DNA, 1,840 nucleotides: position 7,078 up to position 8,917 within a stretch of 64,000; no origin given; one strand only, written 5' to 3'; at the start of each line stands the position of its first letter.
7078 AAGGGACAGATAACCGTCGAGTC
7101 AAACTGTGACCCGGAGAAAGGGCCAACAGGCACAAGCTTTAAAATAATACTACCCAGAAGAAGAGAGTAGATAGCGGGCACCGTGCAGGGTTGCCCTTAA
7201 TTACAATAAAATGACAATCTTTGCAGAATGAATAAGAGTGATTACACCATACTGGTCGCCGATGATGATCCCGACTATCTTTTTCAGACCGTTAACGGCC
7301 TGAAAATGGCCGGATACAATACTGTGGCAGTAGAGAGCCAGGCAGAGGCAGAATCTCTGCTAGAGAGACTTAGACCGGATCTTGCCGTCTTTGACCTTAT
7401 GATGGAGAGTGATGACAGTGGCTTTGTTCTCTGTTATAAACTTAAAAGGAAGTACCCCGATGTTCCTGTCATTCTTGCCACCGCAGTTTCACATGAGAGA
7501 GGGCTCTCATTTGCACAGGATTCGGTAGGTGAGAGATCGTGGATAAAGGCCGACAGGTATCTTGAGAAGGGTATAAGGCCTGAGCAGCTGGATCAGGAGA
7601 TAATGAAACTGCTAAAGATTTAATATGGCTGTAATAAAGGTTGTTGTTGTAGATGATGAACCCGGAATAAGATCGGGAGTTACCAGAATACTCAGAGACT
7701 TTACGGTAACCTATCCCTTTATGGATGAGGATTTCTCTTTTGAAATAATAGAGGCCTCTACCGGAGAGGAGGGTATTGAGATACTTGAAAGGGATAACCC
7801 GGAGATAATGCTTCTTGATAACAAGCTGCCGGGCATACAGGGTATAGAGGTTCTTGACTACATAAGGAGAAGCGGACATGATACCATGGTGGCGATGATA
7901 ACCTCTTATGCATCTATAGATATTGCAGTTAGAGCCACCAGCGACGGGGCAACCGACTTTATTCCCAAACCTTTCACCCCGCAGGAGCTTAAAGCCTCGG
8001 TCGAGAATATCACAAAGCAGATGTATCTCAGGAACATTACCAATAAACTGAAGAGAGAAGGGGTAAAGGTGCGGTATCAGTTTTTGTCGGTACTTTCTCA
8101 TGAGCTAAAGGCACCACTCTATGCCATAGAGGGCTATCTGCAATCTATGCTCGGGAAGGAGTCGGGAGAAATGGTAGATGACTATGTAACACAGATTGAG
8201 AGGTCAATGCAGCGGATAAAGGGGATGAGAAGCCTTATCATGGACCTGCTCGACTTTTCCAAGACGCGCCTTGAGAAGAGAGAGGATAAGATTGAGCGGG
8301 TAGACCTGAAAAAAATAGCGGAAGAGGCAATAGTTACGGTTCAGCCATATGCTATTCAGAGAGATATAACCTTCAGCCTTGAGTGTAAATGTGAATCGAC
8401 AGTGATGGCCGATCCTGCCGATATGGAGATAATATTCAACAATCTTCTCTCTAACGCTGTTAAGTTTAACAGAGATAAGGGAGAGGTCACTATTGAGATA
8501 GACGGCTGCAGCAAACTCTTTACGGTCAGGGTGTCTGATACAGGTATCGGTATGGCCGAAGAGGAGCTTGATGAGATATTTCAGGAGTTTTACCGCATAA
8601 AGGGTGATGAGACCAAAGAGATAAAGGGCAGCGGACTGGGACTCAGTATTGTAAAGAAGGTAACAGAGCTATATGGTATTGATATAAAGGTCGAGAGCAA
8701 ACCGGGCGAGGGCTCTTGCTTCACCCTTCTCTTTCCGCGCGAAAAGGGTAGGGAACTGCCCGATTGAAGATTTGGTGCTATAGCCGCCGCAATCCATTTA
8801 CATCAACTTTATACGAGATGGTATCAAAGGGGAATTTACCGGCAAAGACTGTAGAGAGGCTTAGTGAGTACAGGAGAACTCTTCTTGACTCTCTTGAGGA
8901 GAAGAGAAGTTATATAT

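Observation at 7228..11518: H2/redox regulatory island with no DNA-binding response regulator, wedged between hydrogenase structural genes and maturases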

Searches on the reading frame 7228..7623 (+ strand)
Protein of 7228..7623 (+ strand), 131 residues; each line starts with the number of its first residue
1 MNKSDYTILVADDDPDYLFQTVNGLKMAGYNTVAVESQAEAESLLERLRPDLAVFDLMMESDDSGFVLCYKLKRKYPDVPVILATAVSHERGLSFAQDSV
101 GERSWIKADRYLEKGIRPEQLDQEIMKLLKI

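Call 3: search_protein_families(library=pfam, proteins=[window:7228-7623:+], max_evalue=0.01)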
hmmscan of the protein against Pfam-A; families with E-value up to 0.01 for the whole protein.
window:7228-7623:+ (131 aa): 2 families
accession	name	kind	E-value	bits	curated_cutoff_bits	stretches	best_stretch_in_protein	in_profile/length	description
PF00072.30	Response_reg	-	3.7e-15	56.5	30.2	1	8-125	1-110/111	Response regulator receiver domain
PF20161.5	VpsR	-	0.0052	16.9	23.7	1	21-59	23-61/121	VpsR domain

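Call 9: search_protein_families(library=ncbifam, proteins=[window:7228-7623:+], max_evalue=0.001)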
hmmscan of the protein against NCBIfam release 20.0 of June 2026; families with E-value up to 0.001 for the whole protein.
window:7228-7623:+ (131 aa): 39 families (the best 25 are shown)
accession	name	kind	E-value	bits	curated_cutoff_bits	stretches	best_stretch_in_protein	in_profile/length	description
NF045944.1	ResRegRpaBCyano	equivalog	2e-12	47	330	1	9-130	1-113/229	response regulator transcription factor RpaB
NF007005.1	PRK09468.1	equivalog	1.2e-10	41.3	331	1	6-128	4-118/237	osmolarity response regulator transcription factor OmpR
NF007982.1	PRK10710.1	equivalog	1.3e-09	37.9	380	1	4-90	6-90/235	envelope stress response regulator BaeR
NF011695.0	PRK15115.1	equivalog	1.8e-09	36.9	763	1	3-87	4-87/445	two-component system response regulator GlrR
NF047793.1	ResRegPgtA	equivalog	1.9e-09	36.8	650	1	1-129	1-121/414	two-component system response regulator PgtA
TIGR02154.1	PhoB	equivalog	2e-09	37.1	296.2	1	7-91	4-89/226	phosphate regulon transcriptional regulator PhoB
TIGR03787.1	marine_sort_RR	equivalog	3.2e-09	36.6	335.7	1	10-129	5-118/227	proteobacterial dedicated sortase system response regulator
NF040689.1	MtrAB_MtrA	equivalog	4.4e-08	32.7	300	1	8-93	1-84/219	MtrAB system response regulator MtrA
NF045914.1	RespRegNblR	equivalog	4.9e-08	32.8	300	1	6-85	7-85/228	response regulator transcription factor NblR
TIGR01818.1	ntrC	equivalog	5e-08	32.2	558.6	1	8-88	1-80/463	nitrogen regulation protein NR(I)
NF008296.0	PRK11083.1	equivalog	6.6e-08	32.2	273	1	7-120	5-109/228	two-component system response regulator CreB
NF045717.1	DVU0259_DivK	exception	1.9e-07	31.2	160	1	7-89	4-87/117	DVU0259 family response regulator domain-containing protein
NF010076.0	PRK13557.1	subfamily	4.5e-07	28.7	631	1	4-89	414-500/540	histidine kinase famiy protein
NF033791.1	ActR_PrrA_rreg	equivalog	1e-06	28.9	250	1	5-86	1-81/173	ActR/PrrA/RegA family redox response regulator transcription factor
NF040534.1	resp_reg_YycF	equivalog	1.2e-06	28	340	1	8-90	3-83/231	response regulator YycF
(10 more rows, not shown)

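Call 78: search_solved_structures(query=window:7228-7620:+, max_evalue=0.001, show_alignments=1)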
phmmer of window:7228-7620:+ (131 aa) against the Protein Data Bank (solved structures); distinct sequences matched with E-value up to 0.001: 29.
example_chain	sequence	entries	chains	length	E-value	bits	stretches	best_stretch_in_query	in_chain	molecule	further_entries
9dvt_R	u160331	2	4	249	1.2e-08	38.4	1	8-121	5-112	DNA-binding dual master transcriptional regulator RpaA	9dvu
3f6p_A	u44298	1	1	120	4.7e-08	36.4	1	5-90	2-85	Transcriptional regulatory protein yycF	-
2zwm_A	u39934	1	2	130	5.9e-08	36.1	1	5-90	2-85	Transcriptional regulatory protein yycF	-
3gt7_A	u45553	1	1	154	5.2e-07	33.1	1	7-93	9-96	Sensor protein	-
6azr_B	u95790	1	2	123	9.9e-07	32.2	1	9-125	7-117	Chemotaxis regulator-transmits chemoreceptor signals to flagelllar motor components CheY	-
3dge_C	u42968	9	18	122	1e-06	32.1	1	9-125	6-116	Response regulator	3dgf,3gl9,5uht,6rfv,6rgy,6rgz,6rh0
3c3m_A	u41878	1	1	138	1.2e-06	31.9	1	4-86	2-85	Response regulator receiver protein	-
4ja2_A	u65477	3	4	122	1.3e-06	31.8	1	8-125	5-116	Response regulator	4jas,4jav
6ifh_A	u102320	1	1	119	2.1e-06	31.1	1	8-90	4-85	Sporulation initiation phosphotransferase F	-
3nhz_A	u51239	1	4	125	2.8e-06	30.7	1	7-121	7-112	Two component system transcriptional regulator mtrA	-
1mvo_A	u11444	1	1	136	3.2e-06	30.5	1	7-126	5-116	PhoP response regulator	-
4b09_A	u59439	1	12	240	5.9e-06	29.7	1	7-90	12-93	TRANSCRIPTIONAL REGULATORY PROTEIN BAER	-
9lbr_A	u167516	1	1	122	6.3e-06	29.6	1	9-125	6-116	Response regulator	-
3a0r_B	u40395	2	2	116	6.8e-06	29.5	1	8-129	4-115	Response regulator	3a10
3a0u_A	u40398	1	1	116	8e-06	29.2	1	8-129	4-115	Response regulator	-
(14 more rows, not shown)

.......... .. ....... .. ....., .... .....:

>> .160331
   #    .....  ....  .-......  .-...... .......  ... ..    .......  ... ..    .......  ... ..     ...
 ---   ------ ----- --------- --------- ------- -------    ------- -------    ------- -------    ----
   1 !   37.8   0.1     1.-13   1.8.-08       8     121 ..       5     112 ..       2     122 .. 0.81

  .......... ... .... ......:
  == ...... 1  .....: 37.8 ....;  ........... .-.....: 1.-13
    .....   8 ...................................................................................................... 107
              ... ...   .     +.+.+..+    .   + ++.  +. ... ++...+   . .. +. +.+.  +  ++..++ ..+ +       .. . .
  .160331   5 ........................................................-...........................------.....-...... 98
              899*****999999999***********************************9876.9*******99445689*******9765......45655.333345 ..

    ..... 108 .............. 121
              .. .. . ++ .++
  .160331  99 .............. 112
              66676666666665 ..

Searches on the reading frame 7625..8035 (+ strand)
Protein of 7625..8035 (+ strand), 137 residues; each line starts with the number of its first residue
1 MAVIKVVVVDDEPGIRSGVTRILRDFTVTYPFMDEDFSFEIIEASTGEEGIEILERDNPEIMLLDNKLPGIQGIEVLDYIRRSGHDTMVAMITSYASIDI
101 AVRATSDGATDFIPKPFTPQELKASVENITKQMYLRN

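Call 53: search_protein_families(library=ncbifam, proteins=[window:7625-8035:+], max_evalue=0.001)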
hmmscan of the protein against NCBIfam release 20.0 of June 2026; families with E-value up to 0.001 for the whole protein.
window:7625-8035:+ (137 aa): 91 families (the best 25 are shown)
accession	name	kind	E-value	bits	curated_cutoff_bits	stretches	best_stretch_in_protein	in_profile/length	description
NF041946.1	LuxO_transreg_Vib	equivalog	1.1e-18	67.3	800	1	39-133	21-115/463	quorum-sensing sigma-54 dependent transcriptional regulator LuxO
NF051870.1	NAssimRespRegNtrX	equivalog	3.9e-16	59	600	1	5-136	3-125/452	nitrogen assimilation response regulator NtrX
NF008469.0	PRK11361.1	equivalog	4.5e-16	58.6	714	1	3-127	4-117/461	acetoacetate metabolism transcriptional regulator AtoC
NF040689.1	MtrAB_MtrA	equivalog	8e-16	58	300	1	7-127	2-110/219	MtrAB system response regulator MtrA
NF007935.0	PRK10651.1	equivalog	1.1e-15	57.5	250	1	5-129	8-123/216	two-component system response regulator NarL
NF053512.1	nitric_RR_NosR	exception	2.6e-15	56.4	400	1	6-135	1-120/422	response regulator c-di-GMP phosphodiesterase, NosR family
NF045944.1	ResRegRpaBCyano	equivalog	3.3e-15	56.1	330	1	8-133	2-115/229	response regulator transcription factor RpaB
NF045991.1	RespRegCtrARhodob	equivalog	4.7e-15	55.9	350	1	38-131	24-117/224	response regulator transcription factor CtrA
TIGR02154.1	PhoB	equivalog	8.9e-15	54.6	296.2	1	5-132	4-122/226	phosphate regulon transcriptional regulator PhoB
TIGR01387.1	cztR_silR_copR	subfamily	1.4e-14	54.2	279.2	1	39-132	23-116/218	heavy metal response regulator transcription factor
NF007005.1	PRK09468.1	equivalog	4.8e-14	52.4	331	1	4-131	4-120/237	osmolarity response regulator transcription factor OmpR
NF001965.0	PRK00742.1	subfamily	4.8e-14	52.3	293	1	3-129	3-119/357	chemotaxis-specific protein-glutamate methyltransferase CheB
NF040534.1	resp_reg_YycF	equivalog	1.3e-13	50.7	340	1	5-128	2-113/231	response regulator YycF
NF012227.0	AdeR_RR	equivalog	2.3e-13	50.2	340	1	38-132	35-128/239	efflux system response regulator transcription factor AdeR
NF006900.1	PRK09390.1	equivalog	3.1e-13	49.7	255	1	5-132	6-122/203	response regulator FixJ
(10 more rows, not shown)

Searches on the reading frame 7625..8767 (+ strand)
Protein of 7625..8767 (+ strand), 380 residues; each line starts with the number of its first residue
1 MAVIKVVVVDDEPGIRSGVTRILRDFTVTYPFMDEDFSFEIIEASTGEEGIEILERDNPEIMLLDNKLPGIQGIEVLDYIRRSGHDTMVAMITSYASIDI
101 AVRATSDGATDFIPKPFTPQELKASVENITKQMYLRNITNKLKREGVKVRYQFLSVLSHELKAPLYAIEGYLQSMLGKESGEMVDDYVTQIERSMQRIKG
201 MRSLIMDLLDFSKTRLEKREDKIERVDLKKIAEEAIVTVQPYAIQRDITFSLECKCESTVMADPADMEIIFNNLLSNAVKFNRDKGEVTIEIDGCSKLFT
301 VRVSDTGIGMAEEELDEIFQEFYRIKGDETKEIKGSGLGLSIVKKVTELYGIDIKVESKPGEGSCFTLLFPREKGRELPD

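Call 3: search_protein_families(library=pfam, proteins=[window:7625-8767:+], max_evalue=0.01)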
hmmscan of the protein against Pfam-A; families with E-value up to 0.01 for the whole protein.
window:7625-8767:+ (380 aa): 6 families
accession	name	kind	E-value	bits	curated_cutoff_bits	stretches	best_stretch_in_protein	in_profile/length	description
PF02518.31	HATPase_c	-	2.8e-28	99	26.4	1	263-373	2-110/111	Histidine kinase-, DNA gyrase B-, and HSP90-like ATPase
PF00072.30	Response_reg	-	2.2e-23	83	30.2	1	6-126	1-110/111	Response regulator receiver domain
PF00512.31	HisKA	-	1.1e-11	45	26.9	1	150-214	2-63/66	His Kinase A (phospho-acceptor) domain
PF14501.12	HATPase_c_5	-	0.00019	21.7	22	1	264-359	3-91/102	GHKL domain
PF13581.12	HATPase_c_2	-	0.0003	21.2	27.4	1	265-350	30-112/127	Histidine kinase-like ATPase domain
PF13589.12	HATPase_c_3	-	0.0032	18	25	1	267-339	8-76/137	Histidine kinase-, DNA gyrase B-, and HSP90-like ATPase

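Call 9: search_protein_families(library=ncbifam, proteins=[window:7625-8767:+], max_evalue=0.001)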
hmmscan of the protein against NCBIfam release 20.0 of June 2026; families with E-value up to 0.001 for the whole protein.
window:7625-8767:+ (380 aa): 162 families (the best 25 are shown)
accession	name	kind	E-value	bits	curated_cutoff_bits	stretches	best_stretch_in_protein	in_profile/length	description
NF046044.1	PnpS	equivalog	1.7e-53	182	400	1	134-371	156-390/390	two-component system histidine kinase PnpS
TIGR02966.1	phoR_proteo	equivalog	5.8e-50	170.2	334.2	1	132-370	98-333/333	phosphate regulon sensor histidine kinase PhoR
NF041832.1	near_NosP_CTERM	subfamily_domain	1.7e-44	152.4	400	2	151-374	8-227/370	NahK/ErcS family hybrid sensor histidine kinase/response regulator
NF047874.1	MASE3_PAS_HK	subfamily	1.4e-43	149.6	560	1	126-373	372-626/655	MASE3 domain-containing sensor histidine kinase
TIGR02956.1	TMAO_torS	equivalog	7.1e-43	146.9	676.5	1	150-375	464-685/967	TMAO reductase system sensor histidine kinase/response regulator TorS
NF041947.1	LuxQ_Vibrio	equivalog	8.9e-43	146.3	1200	2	145-373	467-697/843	quorum-sensing autoinducer 2 sensor kinase/phosphatase LuxQ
NF038297.2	hybrid_HK_HrmK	equivalog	1.6e-41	142.6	725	1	134-375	220-460/607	hybrid histidine kinase/response regulator HrmK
NF008318.0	PRK11107.1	equivalog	1.5e-40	139.1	890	2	130-370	273-516/920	two-component sensor histidine kinase BarA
NF008099.0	PRK10841.1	equivalog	2.9e-40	137.9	920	2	151-371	471-689/949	two-component system sensor histidine kinase RcsC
NF008302.0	PRK11091.1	equivalog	4.1e-40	137.7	838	2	147-369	280-502/779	aerobic respiration two-component sensor histidine kinase ArcB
NF008468.0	PRK11360.1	equivalog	4.3e-40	137.7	646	1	154-375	400-611/616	two-component system sensor histidine kinase AtoS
NF047465.1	hybrid_HK_LvrA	exception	5.5e-39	133.8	1200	1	38-371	490-817/819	hybrid histidine kinase/response regulator LvrA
NF033092.0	HK_WalK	equivalog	7e-39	133.9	725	1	135-371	359-593/594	cell wall metabolism sensor histidine kinase WalK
NF041735.1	hist_kin_RppB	equivalog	7.1e-39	133.8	400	1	151-371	217-438/438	two-component system sensor histidine kinase RppB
NF011874.0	PRK15347.1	equivalog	6.8e-38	130.3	852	2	152-373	400-615/921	two component system sensor kinase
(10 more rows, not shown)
